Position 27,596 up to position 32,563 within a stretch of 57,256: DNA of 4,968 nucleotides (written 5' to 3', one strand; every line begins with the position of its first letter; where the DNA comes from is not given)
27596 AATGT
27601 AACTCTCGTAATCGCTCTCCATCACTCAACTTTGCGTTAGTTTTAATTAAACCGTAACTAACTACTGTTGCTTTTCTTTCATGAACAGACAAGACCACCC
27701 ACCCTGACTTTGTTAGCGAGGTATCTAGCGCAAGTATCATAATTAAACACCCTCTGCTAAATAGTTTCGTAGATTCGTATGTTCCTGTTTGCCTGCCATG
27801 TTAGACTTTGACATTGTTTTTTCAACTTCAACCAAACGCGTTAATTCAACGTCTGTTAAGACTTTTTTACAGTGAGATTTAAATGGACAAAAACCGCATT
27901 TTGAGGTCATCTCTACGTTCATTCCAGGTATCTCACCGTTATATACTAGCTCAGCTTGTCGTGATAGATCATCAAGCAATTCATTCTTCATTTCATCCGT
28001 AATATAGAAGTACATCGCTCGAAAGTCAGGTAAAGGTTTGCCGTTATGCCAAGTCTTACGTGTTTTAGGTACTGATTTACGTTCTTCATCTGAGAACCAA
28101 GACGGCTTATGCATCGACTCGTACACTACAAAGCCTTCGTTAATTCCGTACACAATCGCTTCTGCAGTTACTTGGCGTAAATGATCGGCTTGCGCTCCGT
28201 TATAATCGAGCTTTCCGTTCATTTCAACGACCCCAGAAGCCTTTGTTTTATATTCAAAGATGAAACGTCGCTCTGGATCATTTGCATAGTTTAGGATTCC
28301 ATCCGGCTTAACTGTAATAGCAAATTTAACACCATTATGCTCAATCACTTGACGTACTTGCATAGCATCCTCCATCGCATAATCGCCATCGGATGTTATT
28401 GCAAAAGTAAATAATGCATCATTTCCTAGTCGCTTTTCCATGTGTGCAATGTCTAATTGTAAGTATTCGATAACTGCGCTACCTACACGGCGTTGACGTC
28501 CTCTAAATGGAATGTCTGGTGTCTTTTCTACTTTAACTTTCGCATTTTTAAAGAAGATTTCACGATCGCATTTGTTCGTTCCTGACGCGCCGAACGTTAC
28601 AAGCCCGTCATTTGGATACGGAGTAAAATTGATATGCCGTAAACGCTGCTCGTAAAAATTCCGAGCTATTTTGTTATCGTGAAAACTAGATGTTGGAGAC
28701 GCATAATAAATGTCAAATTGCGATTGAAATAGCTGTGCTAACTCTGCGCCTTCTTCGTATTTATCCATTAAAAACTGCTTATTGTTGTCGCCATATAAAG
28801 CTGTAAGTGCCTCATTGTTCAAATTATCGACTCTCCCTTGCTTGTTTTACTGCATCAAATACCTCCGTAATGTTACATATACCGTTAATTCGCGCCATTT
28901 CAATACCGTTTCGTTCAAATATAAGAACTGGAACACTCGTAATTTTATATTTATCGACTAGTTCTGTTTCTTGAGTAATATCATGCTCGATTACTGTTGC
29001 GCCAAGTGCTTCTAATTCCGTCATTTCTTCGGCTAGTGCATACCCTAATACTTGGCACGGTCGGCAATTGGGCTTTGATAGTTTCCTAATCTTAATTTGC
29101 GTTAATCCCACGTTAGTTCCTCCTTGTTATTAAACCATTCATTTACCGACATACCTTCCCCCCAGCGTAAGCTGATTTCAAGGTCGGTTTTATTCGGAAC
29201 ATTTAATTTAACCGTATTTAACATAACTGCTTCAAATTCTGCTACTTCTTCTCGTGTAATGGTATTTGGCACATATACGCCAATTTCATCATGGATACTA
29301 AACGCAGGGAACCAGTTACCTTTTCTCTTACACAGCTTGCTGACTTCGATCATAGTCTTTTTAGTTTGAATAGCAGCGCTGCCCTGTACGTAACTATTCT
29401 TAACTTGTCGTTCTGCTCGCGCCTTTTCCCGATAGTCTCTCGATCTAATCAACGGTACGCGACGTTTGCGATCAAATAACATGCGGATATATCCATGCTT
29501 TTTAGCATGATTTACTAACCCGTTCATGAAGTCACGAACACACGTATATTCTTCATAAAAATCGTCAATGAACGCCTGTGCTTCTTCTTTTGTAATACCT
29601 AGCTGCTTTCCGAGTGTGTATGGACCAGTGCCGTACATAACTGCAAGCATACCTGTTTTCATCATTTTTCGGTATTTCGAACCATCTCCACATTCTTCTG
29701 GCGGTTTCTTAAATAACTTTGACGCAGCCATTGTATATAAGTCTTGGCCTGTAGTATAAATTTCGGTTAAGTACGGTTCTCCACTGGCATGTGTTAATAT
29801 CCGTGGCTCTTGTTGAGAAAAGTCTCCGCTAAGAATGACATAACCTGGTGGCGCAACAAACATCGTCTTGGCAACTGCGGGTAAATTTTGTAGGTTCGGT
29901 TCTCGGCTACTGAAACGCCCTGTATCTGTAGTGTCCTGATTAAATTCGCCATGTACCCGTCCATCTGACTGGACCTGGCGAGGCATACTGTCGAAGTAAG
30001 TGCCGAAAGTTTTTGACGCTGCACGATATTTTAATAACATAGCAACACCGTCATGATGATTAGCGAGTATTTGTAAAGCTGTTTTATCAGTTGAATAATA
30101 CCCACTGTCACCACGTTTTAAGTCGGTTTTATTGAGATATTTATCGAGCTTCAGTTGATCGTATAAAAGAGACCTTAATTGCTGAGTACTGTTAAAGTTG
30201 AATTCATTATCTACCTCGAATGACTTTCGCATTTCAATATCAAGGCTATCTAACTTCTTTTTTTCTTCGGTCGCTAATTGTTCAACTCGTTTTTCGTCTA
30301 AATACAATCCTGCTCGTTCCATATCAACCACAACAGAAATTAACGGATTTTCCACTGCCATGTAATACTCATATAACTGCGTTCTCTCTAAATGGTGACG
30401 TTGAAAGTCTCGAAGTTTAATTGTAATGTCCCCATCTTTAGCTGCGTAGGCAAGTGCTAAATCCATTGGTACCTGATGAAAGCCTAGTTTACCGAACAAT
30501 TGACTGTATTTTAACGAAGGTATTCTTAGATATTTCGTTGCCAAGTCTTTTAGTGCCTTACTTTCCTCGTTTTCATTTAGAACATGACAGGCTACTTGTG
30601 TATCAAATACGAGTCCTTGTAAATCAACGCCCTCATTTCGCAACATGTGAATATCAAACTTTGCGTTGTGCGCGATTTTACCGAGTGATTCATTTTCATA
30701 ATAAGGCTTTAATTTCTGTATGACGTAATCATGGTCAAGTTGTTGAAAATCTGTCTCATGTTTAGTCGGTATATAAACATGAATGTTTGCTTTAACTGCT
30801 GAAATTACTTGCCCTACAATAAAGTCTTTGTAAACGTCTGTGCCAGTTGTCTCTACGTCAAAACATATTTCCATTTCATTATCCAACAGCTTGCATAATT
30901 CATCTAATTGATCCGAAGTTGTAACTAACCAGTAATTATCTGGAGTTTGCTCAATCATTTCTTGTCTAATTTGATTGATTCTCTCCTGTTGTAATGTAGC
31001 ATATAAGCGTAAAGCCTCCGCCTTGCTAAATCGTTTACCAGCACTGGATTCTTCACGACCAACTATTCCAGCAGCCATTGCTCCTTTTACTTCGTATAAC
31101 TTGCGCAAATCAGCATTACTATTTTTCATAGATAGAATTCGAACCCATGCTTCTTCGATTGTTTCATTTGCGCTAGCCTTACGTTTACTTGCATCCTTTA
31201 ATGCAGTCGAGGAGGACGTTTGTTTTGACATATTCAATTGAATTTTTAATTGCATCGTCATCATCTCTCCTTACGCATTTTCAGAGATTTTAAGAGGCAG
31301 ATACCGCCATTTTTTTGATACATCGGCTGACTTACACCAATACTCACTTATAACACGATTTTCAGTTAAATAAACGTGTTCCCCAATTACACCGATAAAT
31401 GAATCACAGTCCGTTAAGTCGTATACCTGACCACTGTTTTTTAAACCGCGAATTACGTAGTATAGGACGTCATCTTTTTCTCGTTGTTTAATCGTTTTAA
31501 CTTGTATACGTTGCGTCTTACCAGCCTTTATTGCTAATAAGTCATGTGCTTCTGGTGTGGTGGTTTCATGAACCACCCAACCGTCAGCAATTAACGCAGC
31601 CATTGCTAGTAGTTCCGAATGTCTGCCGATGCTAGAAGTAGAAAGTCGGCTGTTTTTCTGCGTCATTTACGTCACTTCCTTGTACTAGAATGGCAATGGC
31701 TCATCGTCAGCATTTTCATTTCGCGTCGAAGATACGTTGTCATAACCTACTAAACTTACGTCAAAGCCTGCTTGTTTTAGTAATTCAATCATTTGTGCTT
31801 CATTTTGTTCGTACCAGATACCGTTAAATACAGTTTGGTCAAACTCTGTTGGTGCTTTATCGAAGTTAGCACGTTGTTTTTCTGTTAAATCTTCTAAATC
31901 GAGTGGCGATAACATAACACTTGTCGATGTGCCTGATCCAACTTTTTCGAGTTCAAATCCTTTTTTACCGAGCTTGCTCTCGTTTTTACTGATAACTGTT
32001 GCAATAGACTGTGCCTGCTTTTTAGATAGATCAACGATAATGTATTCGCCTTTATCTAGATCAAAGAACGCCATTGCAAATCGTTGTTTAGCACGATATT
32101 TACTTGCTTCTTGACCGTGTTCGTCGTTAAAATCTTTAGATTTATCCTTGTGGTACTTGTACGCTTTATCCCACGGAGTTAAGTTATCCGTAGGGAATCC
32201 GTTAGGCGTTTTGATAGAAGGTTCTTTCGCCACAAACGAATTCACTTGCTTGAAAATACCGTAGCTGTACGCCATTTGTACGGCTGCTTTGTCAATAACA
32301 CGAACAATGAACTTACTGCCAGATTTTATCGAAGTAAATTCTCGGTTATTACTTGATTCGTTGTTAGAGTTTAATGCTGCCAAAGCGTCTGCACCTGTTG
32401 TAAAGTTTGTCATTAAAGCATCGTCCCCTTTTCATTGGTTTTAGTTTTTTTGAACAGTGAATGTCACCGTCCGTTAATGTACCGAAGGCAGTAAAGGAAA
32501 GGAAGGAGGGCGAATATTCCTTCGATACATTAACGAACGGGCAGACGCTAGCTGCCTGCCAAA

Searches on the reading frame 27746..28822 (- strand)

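Call 35: search_protein_families(library=phrogs, max_evalue=0.00001, proteins=[window:27746-28822:-])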
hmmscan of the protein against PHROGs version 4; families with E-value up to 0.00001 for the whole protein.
window:27746-28822:- (359 aa): 1 family
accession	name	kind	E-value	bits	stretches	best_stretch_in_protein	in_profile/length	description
phrog_1706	-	DNA, RNA and nucleotide metabolism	4.1e-26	93.1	1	64-342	37-270/293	CRISPR/Cas system associated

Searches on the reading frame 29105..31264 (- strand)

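Call 34: search_protein_families(library=phrogs, max_evalue=0.00001, proteins=[window:29105-31264:-])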
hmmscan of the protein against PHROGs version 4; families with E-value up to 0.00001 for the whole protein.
window:29105-31264:- (720 aa): 9 families
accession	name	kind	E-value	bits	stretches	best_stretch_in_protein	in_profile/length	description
phrog_17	-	DNA, RNA and nucleotide metabolism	2.1e-126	424.6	1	101-715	647-1244/1445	DNA polymerase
phrog_12241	-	DNA, RNA and nucleotide metabolism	2.8e-89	301.4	1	21-470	12-500/502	DNA polymerase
phrog_5995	-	DNA, RNA and nucleotide metabolism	5.5e-32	112.2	1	541-715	3-189/236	DNA polymerase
phrog_10285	-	DNA, RNA and nucleotide metabolism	8.8e-31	108.1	1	457-698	31-315/321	DNA polymerase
phrog_2573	-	DNA, RNA and nucleotide metabolism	3.9e-30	106.2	1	466-714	6-287/336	DNA polymerase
phrog_9556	-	DNA, RNA and nucleotide metabolism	8.2e-19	68.9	2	375-461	341-439/441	DNA polymerase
phrog_15971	-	DNA, RNA and nucleotide metabolism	2.2e-18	67.6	1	303-666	5-334/376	DNA polymerase I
phrog_23226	-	DNA, RNA and nucleotide metabolism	9.6e-08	31.9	0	434-519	291-383/611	DNA polymerase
phrog_35406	-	DNA, RNA and nucleotide metabolism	3.1e-07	30.8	0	469-507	12-50/320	DNA polymerase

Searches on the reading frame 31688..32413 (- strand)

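Call 35: search_protein_families(library=phrogs, max_evalue=0.00001, proteins=[window:31688-32413:-])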
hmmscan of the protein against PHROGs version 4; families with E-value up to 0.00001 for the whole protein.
window:31688-32413:- (242 aa): 1 family
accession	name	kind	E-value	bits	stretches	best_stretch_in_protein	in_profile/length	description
phrog_6883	-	unknown function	3.8e-44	152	1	6-242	4-251/251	-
